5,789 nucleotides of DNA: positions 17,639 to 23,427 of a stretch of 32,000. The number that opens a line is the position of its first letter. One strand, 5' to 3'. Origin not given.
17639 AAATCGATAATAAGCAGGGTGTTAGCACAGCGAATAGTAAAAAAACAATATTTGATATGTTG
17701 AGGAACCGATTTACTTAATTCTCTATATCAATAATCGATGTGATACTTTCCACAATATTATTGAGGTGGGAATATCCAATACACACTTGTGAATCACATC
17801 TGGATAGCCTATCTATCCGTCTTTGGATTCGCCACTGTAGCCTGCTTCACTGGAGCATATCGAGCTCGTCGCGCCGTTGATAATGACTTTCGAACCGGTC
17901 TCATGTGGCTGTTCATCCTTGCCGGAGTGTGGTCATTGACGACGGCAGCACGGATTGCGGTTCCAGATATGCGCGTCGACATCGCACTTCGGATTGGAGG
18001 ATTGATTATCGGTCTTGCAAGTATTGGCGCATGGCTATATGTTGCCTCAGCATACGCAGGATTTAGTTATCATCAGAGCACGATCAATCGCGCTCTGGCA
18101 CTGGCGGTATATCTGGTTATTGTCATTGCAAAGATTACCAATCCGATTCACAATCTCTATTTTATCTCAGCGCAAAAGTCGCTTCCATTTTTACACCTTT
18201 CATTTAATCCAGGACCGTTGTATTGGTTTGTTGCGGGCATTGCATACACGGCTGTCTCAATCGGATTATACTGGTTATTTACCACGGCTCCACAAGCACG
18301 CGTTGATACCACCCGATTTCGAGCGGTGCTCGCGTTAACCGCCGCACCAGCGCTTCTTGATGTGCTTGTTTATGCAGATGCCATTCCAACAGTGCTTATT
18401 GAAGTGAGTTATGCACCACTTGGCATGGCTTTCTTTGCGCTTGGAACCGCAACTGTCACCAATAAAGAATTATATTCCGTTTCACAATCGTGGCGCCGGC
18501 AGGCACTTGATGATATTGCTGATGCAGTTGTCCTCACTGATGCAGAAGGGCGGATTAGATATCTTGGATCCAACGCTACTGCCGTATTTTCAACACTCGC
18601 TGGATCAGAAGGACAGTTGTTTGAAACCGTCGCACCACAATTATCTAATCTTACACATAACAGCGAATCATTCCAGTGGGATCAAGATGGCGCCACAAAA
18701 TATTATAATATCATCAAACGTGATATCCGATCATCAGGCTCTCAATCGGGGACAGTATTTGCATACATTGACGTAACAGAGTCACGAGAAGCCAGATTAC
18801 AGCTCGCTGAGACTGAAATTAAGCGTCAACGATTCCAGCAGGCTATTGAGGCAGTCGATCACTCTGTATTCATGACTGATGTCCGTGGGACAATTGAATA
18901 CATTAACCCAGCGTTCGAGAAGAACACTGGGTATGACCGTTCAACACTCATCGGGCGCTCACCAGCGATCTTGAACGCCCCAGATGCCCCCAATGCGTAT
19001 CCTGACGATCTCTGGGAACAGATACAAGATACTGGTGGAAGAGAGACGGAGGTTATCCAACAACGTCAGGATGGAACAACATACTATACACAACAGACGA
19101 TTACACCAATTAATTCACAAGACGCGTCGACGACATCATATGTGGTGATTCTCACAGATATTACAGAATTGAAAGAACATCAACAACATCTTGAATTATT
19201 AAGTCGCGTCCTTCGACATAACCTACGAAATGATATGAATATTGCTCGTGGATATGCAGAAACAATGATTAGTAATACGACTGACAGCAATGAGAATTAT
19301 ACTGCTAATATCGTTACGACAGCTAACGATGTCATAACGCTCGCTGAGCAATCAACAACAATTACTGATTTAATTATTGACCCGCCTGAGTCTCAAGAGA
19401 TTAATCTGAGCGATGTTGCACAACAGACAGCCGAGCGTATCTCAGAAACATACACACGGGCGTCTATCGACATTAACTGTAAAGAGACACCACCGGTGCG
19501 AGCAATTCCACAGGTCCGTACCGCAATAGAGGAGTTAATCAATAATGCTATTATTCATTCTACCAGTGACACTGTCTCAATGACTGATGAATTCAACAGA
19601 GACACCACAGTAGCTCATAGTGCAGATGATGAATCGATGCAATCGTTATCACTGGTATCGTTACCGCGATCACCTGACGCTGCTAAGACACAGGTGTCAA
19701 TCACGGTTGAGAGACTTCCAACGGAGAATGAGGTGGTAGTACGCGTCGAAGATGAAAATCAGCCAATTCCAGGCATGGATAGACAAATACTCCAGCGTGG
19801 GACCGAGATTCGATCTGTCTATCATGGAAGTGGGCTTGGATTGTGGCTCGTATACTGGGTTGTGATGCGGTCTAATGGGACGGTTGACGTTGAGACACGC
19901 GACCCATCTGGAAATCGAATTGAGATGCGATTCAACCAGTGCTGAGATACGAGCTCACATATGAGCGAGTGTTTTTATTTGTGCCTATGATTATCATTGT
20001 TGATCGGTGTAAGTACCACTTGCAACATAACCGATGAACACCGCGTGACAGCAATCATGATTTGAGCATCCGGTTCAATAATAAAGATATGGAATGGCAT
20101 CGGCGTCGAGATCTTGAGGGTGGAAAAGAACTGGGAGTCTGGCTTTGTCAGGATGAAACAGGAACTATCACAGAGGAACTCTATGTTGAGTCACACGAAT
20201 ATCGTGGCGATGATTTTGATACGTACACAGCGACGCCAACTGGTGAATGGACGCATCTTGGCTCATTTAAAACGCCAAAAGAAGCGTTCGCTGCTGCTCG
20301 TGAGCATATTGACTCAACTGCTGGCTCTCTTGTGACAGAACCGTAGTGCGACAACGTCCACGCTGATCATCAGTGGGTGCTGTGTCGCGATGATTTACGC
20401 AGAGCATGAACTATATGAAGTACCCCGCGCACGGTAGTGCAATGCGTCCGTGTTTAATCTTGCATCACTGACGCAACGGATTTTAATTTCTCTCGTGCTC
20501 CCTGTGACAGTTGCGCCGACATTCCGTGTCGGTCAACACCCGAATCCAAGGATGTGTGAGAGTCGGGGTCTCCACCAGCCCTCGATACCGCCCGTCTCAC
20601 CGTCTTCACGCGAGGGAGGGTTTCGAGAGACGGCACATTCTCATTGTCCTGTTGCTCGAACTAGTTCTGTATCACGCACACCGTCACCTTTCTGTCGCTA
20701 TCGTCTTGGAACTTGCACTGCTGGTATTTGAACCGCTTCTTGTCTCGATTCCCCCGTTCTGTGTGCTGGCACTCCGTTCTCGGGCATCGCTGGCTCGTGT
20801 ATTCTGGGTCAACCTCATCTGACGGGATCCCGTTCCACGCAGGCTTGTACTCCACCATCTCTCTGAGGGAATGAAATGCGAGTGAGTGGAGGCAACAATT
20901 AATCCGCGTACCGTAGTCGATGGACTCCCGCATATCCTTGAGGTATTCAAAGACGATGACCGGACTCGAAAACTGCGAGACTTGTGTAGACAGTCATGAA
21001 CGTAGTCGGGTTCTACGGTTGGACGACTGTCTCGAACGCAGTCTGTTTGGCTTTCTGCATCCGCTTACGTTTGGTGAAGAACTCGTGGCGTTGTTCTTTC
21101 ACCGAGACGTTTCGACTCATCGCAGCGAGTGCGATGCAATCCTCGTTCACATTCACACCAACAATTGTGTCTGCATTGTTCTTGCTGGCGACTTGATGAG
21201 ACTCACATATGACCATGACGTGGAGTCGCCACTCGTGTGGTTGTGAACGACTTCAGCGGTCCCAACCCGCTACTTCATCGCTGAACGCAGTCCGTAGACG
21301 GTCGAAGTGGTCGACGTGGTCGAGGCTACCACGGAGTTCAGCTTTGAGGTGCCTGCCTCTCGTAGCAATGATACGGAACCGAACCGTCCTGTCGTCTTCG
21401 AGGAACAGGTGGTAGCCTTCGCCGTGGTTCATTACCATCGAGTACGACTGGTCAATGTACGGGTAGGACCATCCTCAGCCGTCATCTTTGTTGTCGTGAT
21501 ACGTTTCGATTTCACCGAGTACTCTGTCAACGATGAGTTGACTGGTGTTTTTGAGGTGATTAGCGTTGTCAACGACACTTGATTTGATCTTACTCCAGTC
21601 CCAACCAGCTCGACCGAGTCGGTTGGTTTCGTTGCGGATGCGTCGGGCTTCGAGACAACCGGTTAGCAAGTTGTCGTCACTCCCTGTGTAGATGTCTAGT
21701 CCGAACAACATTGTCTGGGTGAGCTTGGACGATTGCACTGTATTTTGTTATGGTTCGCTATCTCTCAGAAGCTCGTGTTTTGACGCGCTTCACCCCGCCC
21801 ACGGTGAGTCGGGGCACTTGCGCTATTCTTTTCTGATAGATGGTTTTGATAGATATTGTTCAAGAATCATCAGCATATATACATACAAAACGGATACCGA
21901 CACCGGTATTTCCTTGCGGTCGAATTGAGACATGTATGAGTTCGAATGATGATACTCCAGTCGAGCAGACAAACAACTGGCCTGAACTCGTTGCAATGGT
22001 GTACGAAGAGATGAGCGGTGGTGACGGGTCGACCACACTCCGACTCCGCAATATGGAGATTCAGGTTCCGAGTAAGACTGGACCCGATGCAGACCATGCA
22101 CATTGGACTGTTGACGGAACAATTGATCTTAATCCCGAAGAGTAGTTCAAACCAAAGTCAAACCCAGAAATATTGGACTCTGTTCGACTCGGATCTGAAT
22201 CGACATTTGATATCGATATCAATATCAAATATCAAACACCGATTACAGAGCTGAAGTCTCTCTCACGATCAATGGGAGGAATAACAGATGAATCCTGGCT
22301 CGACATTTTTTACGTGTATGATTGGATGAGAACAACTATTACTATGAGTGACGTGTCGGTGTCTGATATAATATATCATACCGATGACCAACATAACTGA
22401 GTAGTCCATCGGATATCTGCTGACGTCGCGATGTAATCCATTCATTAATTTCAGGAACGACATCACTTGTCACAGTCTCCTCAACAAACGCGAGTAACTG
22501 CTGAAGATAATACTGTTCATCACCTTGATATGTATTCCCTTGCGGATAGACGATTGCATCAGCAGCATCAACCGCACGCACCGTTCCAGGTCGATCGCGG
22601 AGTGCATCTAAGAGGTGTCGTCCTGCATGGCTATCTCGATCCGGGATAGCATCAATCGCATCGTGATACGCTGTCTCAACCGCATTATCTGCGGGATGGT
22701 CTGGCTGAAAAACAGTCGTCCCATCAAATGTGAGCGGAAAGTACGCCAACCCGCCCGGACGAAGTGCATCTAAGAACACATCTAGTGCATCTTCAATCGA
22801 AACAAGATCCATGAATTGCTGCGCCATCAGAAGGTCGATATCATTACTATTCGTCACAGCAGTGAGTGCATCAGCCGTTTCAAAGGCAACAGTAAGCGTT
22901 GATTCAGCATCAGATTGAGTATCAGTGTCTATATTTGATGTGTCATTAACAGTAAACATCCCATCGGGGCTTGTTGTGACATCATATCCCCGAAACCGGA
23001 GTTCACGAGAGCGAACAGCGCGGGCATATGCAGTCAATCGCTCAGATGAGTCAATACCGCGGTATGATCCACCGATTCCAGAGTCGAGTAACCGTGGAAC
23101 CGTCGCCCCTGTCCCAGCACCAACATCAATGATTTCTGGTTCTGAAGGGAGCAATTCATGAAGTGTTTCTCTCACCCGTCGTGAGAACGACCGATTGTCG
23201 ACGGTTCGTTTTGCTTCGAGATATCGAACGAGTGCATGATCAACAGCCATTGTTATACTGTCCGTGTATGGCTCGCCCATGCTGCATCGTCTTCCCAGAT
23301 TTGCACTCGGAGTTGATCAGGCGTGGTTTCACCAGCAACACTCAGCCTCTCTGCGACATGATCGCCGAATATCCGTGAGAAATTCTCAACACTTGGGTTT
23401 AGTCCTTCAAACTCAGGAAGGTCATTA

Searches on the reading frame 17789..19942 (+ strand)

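Call 64: search_protein_families(library=pfam, max_evalue=0.01, proteins=[window:17789-19942:+])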
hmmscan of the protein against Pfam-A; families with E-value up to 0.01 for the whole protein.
window:17789-19942:+ (718 aa): 9 families
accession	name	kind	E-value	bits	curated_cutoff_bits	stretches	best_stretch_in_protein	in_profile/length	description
PF00989.32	PAS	-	7.9e-18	65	22.6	1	348-458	2-113/113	PAS fold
PF13426.13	PAS_9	-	7.5e-16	58.7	27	1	358-460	2-103/103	PAS domain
PF16927.11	HisKA_7TM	-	7.2e-13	49.3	28.6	1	15-218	6-208/224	N-terminal 7TM region of histidine kinase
PF02518.31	HATPase_c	-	1.3e-09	38.9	26.4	1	576-715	6-107/111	Histidine kinase-, DNA gyrase B-, and HSP90-like ATPase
PF08448.16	PAS_4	-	1.4e-09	38.6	23.1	1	357-462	5-109/110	PAS fold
PF13188.13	PAS_8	-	1.1e-08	35.1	21.8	1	347-392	1-43/65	PAS domain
PF08447.18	PAS_3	-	4.1e-05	24.2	25.6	1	370-452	2-86/89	PAS fold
PF13581.12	HATPase_c_2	-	9.2e-05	22.9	27.4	1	571-714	27-126/127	Histidine kinase-like ATPase domain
PF00512.31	HisKA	-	0.0038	17.7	26.9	0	471-518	5-53/66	His Kinase A (phospho-acceptor) domain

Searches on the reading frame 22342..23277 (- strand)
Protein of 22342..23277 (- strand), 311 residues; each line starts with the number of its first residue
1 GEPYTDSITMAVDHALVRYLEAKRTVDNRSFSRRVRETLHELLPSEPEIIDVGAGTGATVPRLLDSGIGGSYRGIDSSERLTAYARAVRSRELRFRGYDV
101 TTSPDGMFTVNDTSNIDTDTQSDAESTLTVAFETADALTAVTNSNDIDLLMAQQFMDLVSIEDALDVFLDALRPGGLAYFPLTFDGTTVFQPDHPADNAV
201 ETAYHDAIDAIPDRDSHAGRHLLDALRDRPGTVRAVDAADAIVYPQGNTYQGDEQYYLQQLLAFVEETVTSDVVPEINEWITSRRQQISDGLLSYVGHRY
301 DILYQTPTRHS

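Call 64: search_protein_families(library=pfam, max_evalue=0.01, proteins=[window:22342-23277:-])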
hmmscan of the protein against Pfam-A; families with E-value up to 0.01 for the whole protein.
window:22342-23277:- (311 aa): 5 families
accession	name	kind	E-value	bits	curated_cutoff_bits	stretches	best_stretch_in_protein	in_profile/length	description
PF13649.12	Methyltransf_25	-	1.5e-07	32.4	27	1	49-101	1-56/97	Methyltransferase domain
PF08241.18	Methyltransf_11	-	9.8e-06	26.6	21.2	0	50-102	1-53/95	Methyltransferase domain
PF08242.18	Methyltransf_12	-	0.00018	22.6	30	0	50-92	1-44/98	Methyltransferase domain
PF13489.12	Methyltransf_23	-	0.00056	20.1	27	1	33-179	7-115/164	Methyltransferase domain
PF13847.12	Methyltransf_31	-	0.0056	16.8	27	0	48-95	6-53/145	Methyltransferase domain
